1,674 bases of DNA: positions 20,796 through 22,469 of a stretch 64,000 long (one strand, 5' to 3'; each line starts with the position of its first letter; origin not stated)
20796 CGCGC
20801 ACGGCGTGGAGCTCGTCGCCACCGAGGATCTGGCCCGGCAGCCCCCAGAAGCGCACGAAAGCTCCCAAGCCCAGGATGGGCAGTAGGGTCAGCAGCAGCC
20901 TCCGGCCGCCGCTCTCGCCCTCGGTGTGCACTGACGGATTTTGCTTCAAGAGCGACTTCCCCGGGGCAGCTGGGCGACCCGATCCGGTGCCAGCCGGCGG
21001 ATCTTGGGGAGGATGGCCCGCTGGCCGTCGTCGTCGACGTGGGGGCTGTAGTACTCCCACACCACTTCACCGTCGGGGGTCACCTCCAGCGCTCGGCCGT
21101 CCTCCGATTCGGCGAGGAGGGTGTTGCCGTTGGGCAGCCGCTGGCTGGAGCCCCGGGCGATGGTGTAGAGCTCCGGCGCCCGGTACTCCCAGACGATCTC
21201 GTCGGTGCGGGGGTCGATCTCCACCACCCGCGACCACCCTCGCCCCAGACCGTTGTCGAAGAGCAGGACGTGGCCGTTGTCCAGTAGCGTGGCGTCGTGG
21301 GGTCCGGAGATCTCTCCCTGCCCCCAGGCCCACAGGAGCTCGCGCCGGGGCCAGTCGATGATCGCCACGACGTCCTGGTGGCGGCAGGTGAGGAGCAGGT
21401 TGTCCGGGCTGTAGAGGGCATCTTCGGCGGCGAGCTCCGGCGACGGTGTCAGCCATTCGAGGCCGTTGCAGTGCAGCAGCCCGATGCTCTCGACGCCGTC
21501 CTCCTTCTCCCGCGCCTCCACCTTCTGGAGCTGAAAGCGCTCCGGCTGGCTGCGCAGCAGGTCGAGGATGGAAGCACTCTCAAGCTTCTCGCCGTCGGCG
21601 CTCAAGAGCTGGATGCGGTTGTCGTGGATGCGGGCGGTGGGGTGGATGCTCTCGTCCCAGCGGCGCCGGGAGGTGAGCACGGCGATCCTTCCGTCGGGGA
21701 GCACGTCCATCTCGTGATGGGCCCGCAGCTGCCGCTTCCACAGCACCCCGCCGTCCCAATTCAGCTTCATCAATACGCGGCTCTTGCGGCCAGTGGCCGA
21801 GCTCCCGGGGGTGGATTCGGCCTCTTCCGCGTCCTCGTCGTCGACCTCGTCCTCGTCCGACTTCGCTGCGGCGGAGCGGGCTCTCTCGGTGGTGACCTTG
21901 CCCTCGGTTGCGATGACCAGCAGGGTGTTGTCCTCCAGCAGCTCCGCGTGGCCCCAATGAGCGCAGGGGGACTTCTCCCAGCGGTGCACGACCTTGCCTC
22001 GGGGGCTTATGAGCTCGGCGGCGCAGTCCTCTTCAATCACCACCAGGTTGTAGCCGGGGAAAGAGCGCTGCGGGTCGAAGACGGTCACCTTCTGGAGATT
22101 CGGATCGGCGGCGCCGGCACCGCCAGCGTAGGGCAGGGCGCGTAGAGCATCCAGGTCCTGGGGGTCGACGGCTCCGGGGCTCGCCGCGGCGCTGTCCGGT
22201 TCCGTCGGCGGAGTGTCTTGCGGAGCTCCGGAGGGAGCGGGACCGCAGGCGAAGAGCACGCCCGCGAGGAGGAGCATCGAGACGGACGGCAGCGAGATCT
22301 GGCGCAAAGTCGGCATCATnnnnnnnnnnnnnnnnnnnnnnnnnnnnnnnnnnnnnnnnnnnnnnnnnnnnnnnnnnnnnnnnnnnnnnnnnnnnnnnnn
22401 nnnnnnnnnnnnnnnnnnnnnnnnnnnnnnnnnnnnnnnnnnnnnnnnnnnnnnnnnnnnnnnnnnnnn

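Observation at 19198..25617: Four-gene ATGA-coupled envelope operon: ArnT-like GT-C transferase, PHP phosphoesterase lipoprotein, arylsulfotransferase-like lipoprotein, second GT-C transferase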

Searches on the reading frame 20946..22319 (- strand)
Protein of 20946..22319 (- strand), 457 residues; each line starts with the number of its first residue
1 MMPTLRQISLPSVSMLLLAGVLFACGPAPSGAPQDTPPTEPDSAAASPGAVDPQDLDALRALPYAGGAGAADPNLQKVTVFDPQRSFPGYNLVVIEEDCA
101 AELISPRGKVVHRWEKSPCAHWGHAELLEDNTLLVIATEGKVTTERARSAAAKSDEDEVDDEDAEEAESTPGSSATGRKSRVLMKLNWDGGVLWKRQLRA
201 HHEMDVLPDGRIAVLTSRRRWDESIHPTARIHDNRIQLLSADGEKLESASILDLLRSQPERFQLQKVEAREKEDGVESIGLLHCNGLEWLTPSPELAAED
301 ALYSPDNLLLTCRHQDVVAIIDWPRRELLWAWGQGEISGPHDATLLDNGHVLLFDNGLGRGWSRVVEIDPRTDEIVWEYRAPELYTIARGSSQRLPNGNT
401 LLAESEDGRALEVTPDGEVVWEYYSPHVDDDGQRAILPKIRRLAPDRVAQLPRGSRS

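Call 8: search_protein_families(library=pfam, proteins=[window:20946-22319:-], max_evalue=0.1)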
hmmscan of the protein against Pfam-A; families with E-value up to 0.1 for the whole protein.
window:20946-22319:- (457 aa): 4 families
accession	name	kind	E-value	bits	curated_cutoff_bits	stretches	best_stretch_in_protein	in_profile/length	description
PF14269.12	Arylsulfotran_2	-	3.1e-15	56.8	27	1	183-423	27-298/301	Arylsulfotransferase (ASST)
PF05935.17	Arylsulfotrans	-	4.3e-09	36.3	24.2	1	183-335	71-216/374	Arylsulfotransferase (ASST)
PF13360.13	PQQ_2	-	2.5e-06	27.8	27.6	2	308-379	171-233/233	Outer membrane protein assembly factor BamB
PF18755.6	RAMA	-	0.011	16.1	35.2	0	188-214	32-58/107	Restriction Enzyme Adenine Methylase Associated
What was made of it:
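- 20946..22319 (-): G3: a 457-aa lipoprotein with a six-bladed beta-propeller of the PAPS-independent aryl-sulfotransferase (ASST) fold and the catalytic His retained. It is an accessory member of the operon. PF14269 E 3e-15 and PF05935 E 4e-9 (call 8).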

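Call 9: search_protein_families(library=ncbifam, proteins=[window:20946-22319:-], max_evalue=0.1)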
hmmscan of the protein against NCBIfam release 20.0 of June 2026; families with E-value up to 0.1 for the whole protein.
window:20946-22319:- (457 aa): 0 families

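Call 12: find_homologous_proteins(query=window:20946-22319:-)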
Query window:20946-22319:- (457 aa): 866 proteins with E <= 0.001 among 8000 candidates; the best 120 are listed.
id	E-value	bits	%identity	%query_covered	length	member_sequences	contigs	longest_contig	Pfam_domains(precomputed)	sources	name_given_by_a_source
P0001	0.0e+0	1039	100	100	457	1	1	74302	PF13360.14,PF14269.13,PF05935.18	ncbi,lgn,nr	ncbi:MAG: arylsulfotransferase family protein [Acidobacteriota bacterium]|nr:arylsulfotransferase fa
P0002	1.3e-248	843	84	95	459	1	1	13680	PF13360.14,PF14269.13,PF05935.18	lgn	-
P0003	7.9e-240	814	79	100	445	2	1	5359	PF13360.14,PF14269.13,PF05935.18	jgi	jgi:hypothetical protein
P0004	1.8e-174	599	62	99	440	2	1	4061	PF14269.13,PF05935.18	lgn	-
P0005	9.3e-154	531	37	91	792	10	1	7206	PF14269.13,PF05935.18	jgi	jgi:hypothetical protein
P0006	1.7e-121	424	51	88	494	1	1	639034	PF14269.13,PF05935.18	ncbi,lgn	ncbi:MAG: arylsulfotransferase family protein [Acidobacteriota bacterium]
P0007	4.1e-109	383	42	96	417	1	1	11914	PF14269.13,PF05935.18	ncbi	-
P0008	4.7e-106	373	43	91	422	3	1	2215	PF13360.14,PF14269.13,PF05935.18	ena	-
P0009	2.9e-105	371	44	95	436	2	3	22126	PF13360.14,PF14269.13,PF05935.18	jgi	-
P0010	9.2e-105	369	42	93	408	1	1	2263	PF13360.14,PF14269.13,PF05935.18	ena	-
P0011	3.4e-104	367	42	95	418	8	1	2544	PF14269.13,PF05935.18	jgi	-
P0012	7.8e-104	366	44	96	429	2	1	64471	PF14269.13,PF05935.18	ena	-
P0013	1.3e-102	362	44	88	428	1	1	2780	PF14269.13,PF05935.18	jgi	jgi:hypothetical protein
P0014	1.9e-102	361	42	98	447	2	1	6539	PF14269.13,PF05935.18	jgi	jgi:hypothetical protein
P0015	2.6e-102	361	42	99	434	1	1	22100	PF14269.13,PF05935.18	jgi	jgi:hypothetical protein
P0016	6.4e-102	360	42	94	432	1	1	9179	PF14269.13,PF05935.18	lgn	-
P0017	6.7e-102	360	42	98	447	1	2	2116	PF14269.13,PF05935.18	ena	-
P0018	8.0e-102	359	42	95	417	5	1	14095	PF13360.14,PF14269.13,PF05935.18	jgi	jgi:hypothetical protein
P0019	8.5e-102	359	44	89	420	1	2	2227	PF14269.13,PF05935.18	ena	-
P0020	1.2e-101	359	42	97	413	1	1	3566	PF14269.13,PF05935.18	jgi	-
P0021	6.7e-101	356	42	92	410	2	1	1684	PF14269.13,PF05935.18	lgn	-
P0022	9.3e-101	356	43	96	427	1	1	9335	PF14269.13,PF05935.18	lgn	-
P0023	1.6e-100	355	43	96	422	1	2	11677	PF14269.13,PF05935.18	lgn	-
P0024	2.8e-100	354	43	93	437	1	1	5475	PF14269.13,PF05935.18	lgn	-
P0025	3.6e-100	354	44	86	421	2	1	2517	PF14269.13,PF05935.18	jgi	jgi:hypothetical protein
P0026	6.8e-100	353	42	94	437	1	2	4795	PF13360.14,PF14269.13,PF05935.18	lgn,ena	-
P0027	7.8e-100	353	43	87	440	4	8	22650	PF13360.14,PF14269.13,PF05935.18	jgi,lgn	-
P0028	1.2e-99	352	43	90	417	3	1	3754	PF13360.14,PF14269.13,PF05935.18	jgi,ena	-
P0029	2.8e-99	351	45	84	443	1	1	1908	PF14269.13,PF05935.18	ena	-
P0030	3.8e-99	350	42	89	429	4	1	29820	PF14269.13,PF05935.18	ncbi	-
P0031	6.8e-99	350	44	94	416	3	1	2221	PF14269.13,PF05935.18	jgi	jgi:hypothetical protein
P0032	7.5e-99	349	43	88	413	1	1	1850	PF14269.13,PF05935.18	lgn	-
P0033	9.1e-99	349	44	92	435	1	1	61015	PF14269.13,PF05935.18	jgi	jgi:Arylsulfotransferase (ASST)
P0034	1.3e-98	349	41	92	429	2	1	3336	PF14269.13,PF05935.18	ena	-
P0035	1.9e-98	348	44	92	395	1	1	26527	PF14269.13,PF05935.18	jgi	jgi:hypothetical protein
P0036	1.9e-98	348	42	87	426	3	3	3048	PF14269.13,PF05935.18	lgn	-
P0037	2.0e-98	348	44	87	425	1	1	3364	PF14269.13,PF05935.18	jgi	-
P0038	2.4e-98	348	42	98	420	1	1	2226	PF14269.13,PF05935.18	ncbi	-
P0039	2.5e-98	348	43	85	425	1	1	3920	PF14269.13,PF05935.18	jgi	-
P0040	2.8e-98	348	43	87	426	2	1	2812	PF14269.13,PF05935.18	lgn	-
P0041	3.4e-98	347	42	94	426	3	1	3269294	PF13360.14,PF14269.13,PF05935.18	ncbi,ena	-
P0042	4.3e-98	347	42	95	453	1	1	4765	PF14269.13,PF05935.18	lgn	-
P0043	4.7e-98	347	42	98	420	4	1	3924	PF13360.14,PF14269.13,PF05935.18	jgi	jgi:hypothetical protein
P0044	4.8e-98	347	44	87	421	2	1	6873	PF14269.13,PF05935.18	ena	-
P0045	6.8e-98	346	41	99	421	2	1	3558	PF14269.13,PF05935.18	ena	-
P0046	7.9e-98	346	44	80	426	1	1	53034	PF13360.14,PF14269.13,PF05935.18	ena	-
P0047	8.4e-98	346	43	85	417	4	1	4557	PF13360.14,PF14269.13,PF05935.18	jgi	jgi:hypothetical protein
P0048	8.8e-98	346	42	93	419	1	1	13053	PF14269.13,PF05935.18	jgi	jgi:hypothetical protein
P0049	1.2e-97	345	44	86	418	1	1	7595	PF14269.13,PF05935.18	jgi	-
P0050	1.4e-97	345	45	85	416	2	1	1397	PF13360.14,PF14269.13,PF05935.18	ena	-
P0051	1.5e-97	345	43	89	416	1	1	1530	PF13360.14,PF14269.13,PF05935.18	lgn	-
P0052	1.9e-97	345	44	81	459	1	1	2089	PF14269.13,PF05935.18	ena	-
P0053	2.1e-97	345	42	95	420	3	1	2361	PF14269.13,PF05935.18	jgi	jgi:hypothetical protein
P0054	2.4e-97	345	43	92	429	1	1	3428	PF14269.13,PF05935.18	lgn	-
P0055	3.0e-97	344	44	86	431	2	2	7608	PF14269.13,PF05935.18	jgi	jgi:hypothetical protein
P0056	8.0e-97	343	40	98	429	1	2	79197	PF14269.13,PF05935.18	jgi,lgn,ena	jgi:outer membrane protein assembly factor BamB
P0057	8.8e-97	343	43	87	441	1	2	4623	PF14269.13,PF05935.18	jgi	jgi:hypothetical protein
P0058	1.3e-96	342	42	88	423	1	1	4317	PF14269.13,PF05935.18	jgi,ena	-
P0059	1.6e-96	342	40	88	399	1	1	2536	PF14269.13,PF05935.18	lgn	-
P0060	1.6e-96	342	42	87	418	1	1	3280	PF14269.13,PF05935.18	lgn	-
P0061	2.0e-96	341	43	93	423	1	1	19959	PF14269.13,PF05935.18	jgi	jgi:hypothetical protein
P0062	2.2e-96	341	42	96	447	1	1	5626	PF14269.13,PF05935.18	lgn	-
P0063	2.8e-96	341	39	98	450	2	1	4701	PF14269.13,PF05935.18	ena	-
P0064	3.0e-96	341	42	96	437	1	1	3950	PF14269.13,PF05935.18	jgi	jgi:hypothetical protein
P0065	3.4e-96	341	42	86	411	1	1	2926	PF14269.13,PF05935.18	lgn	-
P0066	3.7e-96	341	41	88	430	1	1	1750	PF14269.13,PF05935.18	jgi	jgi:hypothetical protein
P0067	5.4e-96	340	41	90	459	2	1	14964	PF14269.13,PF05935.18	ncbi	-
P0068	5.8e-96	340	42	89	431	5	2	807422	PF14269.13,PF05935.18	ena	-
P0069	6.4e-96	340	43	86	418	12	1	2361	PF13360.14,PF14269.13,PF05935.18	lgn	-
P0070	6.9e-96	340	41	97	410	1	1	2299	PF13360.14,PF14269.13,PF05935.18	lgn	-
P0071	7.2e-96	340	44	86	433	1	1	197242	PF14269.13,PF05935.18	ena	-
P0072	7.7e-96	340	41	96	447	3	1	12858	PF14269.13,PF05935.18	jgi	jgi:hypothetical protein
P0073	8.5e-96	339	39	96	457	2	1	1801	PF14269.13,PF05935.18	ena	-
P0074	1.8e-95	338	42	92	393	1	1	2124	PF14269.13,PF05935.18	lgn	-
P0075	1.9e-95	338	42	95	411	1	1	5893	PF13360.14,PF14269.13,PF05935.18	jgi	jgi:hypothetical protein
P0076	2.2e-95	338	44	95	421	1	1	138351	PF14269.13,PF05935.18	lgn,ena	-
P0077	2.7e-95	338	40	99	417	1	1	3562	PF14269.13,PF05935.18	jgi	jgi:hypothetical protein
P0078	2.7e-95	338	43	92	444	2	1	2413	PF14269.13,PF05935.18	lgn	-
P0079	2.8e-95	338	44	91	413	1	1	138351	PF13360.14,PF14269.13,PF05935.18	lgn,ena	-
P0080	3.0e-95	338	43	86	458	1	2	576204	PF13360.14,PF14269.13,PF05935.18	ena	-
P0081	3.0e-95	338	39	94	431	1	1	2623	PF13360.14,PF14269.13,PF05935.18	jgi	jgi:hypothetical protein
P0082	3.1e-95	338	45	85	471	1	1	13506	PF13360.14,PF14269.13,PF05935.18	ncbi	-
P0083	4.1e-95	337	45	86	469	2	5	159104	PF14269.13,PF05935.18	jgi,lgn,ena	-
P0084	5.0e-95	337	41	93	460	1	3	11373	PF13360.14,PF14269.13,PF05935.18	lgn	-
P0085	5.0e-95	337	40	98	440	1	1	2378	PF14269.13,PF05935.18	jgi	jgi:hypothetical protein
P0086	5.2e-95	337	41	93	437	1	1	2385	PF13360.14,PF14269.13,PF05935.18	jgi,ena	-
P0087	5.5e-95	337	41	96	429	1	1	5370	PF14269.13,PF05935.18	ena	-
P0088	5.9e-95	337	42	97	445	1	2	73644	PF14269.13,PF05935.18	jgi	jgi:hypothetical protein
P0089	8.0e-95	336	39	92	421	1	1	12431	PF14269.13,PF05935.18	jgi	-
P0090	8.1e-95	336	43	93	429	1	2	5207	PF13360.14,PF14269.13,PF05935.18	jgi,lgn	jgi:outer membrane protein assembly factor BamB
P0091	8.8e-95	336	41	88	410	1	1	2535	PF14269.13,PF05935.18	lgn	-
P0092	9.5e-95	336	44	87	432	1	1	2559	PF13360.14,PF14269.13,PF05935.18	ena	-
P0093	1.0e-94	336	39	98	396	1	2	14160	PF14269.13,PF05935.18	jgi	jgi:hypothetical protein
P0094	1.4e-94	335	41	97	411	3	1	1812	PF14269.13,PF05935.18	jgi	jgi:hypothetical protein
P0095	1.7e-94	335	41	97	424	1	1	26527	PF14269.13,PF05935.18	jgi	jgi:hypothetical protein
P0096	2.3e-94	335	42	93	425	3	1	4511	PF14269.13,PF05935.18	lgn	-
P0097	2.3e-94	335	41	93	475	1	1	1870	PF14269.13,PF05935.18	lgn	-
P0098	2.4e-94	335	41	98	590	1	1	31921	PF14269.13,PF05935.18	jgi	jgi:hypothetical protein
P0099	2.8e-94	334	41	96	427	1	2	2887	PF13360.14,PF14269.13,PF05935.18,PF01453.31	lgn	-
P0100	3.4e-94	334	39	98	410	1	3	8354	PF14269.13,PF05935.18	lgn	-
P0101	3.5e-94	334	39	90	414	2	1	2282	PF14269.13,PF05935.18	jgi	jgi:hypothetical protein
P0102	4.3e-94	334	44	96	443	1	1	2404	PF13360.14,PF14269.13,PF05935.18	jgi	jgi:hypothetical protein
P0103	4.7e-94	334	41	95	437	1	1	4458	PF13360.14,PF14269.13,PF05935.18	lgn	-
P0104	4.8e-94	334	38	99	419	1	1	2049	PF13360.14,PF14269.13,PF05935.18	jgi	jgi:outer membrane protein assembly factor BamB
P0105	6.9e-94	333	43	87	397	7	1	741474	PF13360.14,PF14269.13,PF05935.18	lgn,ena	-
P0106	8.9e-94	333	40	95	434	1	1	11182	PF14269.13,PF05935.18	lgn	-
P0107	9.1e-94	333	41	90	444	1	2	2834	PF13360.14,PF14269.13,PF05935.18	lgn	-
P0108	1.1e-93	332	39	97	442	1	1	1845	PF14269.13,PF05935.18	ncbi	-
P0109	1.2e-93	332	39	96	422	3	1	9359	PF13360.14,PF14269.13,PF05935.18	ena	-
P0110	1.2e-93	332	42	89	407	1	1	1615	PF14269.13,PF05935.18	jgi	jgi:hypothetical protein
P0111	1.3e-93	332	41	96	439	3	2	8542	PF14269.13,PF05935.18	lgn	-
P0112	1.3e-93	332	42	89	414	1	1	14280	PF14269.13,PF05935.18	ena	-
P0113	1.6e-93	332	43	88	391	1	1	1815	PF14269.13,PF05935.18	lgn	-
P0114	1.9e-93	332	41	89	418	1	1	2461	PF14269.13,PF05935.18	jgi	jgi:hypothetical protein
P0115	1.9e-93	332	38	98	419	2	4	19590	PF13360.14,PF14269.13,PF05935.18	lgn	-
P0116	2.4e-93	331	41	92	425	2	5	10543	PF14269.13,PF05935.18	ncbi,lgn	-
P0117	3.2e-93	331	40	95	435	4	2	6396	PF14269.13,PF05935.18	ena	-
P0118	3.5e-93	331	42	94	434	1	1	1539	PF14269.13,PF05935.18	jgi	jgi:hypothetical protein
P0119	4.4e-93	330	41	96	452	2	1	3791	PF14269.13,PF05935.18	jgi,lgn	-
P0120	4.5e-93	330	40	92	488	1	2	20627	PF14269.13,PF05935.18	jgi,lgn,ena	-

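Call 13: find_encoding_contigs(protein=P0002, flank=8000, max_places=3)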
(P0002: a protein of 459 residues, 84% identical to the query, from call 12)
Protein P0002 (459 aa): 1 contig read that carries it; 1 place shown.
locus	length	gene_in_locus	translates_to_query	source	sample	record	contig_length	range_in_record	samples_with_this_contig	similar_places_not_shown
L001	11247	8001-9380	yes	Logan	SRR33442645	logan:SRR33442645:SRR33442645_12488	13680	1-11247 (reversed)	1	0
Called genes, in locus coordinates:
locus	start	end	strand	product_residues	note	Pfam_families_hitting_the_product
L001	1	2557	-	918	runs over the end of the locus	PF17803:Cadherin_4, PF17892:Cadherin_5 (weak), PF17963:Big_9, PF17803:Cadherin_4 (weak), PF17963:Big_9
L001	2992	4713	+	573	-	PF05157:MshEN, PF00437:T2SSE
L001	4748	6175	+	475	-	PF13231:PMT_2, PF02366:PMT (weak)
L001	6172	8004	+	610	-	-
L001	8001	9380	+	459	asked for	PF05935:Arylsulfotrans (weak), PF13360:PQQ_2 (faint), PF14269:Arylsulfotran_2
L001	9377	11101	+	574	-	-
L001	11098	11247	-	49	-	?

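Call 14: find_encoding_contigs(protein=P0006, flank=8000, max_places=3)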
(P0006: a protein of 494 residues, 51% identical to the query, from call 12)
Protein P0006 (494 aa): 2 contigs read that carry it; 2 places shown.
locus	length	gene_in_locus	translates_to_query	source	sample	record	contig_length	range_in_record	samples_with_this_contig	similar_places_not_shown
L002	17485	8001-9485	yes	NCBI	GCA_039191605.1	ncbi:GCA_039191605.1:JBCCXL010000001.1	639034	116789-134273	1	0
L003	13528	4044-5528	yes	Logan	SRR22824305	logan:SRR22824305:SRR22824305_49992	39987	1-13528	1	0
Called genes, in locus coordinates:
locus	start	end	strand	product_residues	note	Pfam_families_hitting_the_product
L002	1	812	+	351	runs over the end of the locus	PF00294:PfkB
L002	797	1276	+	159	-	PF01467:CTP_transf_like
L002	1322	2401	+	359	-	PF01075:Glyco_transf_9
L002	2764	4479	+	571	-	PF05157:MshEN, PF00437:T2SSE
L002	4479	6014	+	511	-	PF13231:PMT_2 (weak)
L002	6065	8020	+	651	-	-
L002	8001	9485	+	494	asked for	PF05935:Arylsulfotrans, PF14269:Arylsulfotran_2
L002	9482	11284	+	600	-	PF13231:PMT_2 (weak)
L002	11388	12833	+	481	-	PF00884:Sulfatase, PF01663:Phosphodiest (faint)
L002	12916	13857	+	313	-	PF13640:2OG-FeII_Oxy_3, PF13661:2OG-FeII_Oxy_4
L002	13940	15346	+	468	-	PF05935:Arylsulfotrans (faint), PF14269:Arylsulfotran_2, PF13360:PQQ_2 (faint)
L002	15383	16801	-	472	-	PF00884:Sulfatase, PF01663:Phosphodiest (weak), PF16347:SGSH_C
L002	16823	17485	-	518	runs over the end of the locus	PF00884:Sulfatase, PF01663:Phosphodiest, PF16347:SGSH_C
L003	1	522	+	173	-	?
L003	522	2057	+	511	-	PF13231:PMT_2 (weak)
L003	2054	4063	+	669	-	-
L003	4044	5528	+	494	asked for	PF05935:Arylsulfotrans, PF14269:Arylsulfotran_2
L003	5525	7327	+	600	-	PF13231:PMT_2 (weak)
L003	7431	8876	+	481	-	PF00884:Sulfatase, PF01663:Phosphodiest (faint)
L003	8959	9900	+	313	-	PF13640:2OG-FeII_Oxy_3, PF13661:2OG-FeII_Oxy_4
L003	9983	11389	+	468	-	PF05935:Arylsulfotrans (faint), PF14269:Arylsulfotran_2, PF13360:PQQ_2 (faint)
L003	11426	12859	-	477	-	PF00884:Sulfatase, PF01663:Phosphodiest (weak), PF16347:SGSH_C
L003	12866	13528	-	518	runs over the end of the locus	PF00884:Sulfatase, PF01663:Phosphodiest, PF16347:SGSH_C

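Call 15: find_encoding_contigs(protein=P0041, flank=8000, max_places=3)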
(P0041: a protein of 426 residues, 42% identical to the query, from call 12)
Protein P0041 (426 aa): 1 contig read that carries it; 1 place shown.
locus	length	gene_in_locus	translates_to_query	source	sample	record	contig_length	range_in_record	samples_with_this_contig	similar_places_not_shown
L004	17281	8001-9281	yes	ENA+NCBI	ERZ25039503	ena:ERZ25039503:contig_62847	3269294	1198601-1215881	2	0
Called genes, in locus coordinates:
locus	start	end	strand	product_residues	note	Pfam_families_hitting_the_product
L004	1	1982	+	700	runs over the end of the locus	PF00072:Response_reg, PF00158:Sigma54_activat, PF14532:Sigma54_activ_2, PF07728:AAA_5 (weak), PF25601:AAA_lid_14, PF02954:HTH_8, PF02915:Rubrerythrin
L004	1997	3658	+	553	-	PF02739:5_3_exonuc_N, PF01367:5_3_exonuc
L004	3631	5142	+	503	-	PF01612:DNA_pol_A_exo1 (weak), PF00476:DNA_pol_A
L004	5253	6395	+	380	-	PF00072:Response_reg, PF13487:HD_5, PF01966:HD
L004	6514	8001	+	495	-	PF00884:Sulfatase, PF01663:Phosphodiest, PF16347:SGSH_C (weak)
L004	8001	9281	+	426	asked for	PF05935:Arylsulfotrans, PF14269:Arylsulfotran_2, PF13360:PQQ_2 (faint)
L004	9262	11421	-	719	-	-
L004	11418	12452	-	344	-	PF00884:Sulfatase, PF16347:SGSH_C (faint)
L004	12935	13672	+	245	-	-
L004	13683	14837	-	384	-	PF02771:Acyl-CoA_dh_N, PF02770:Acyl-CoA_dh_M, PF00441:Acyl-CoA_dh_1, PF08028:Acyl-CoA_dh_2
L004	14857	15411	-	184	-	-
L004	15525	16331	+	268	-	PF03548:LolA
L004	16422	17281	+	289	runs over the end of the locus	PF07726:AAA_3 (weak), PF07728:AAA_5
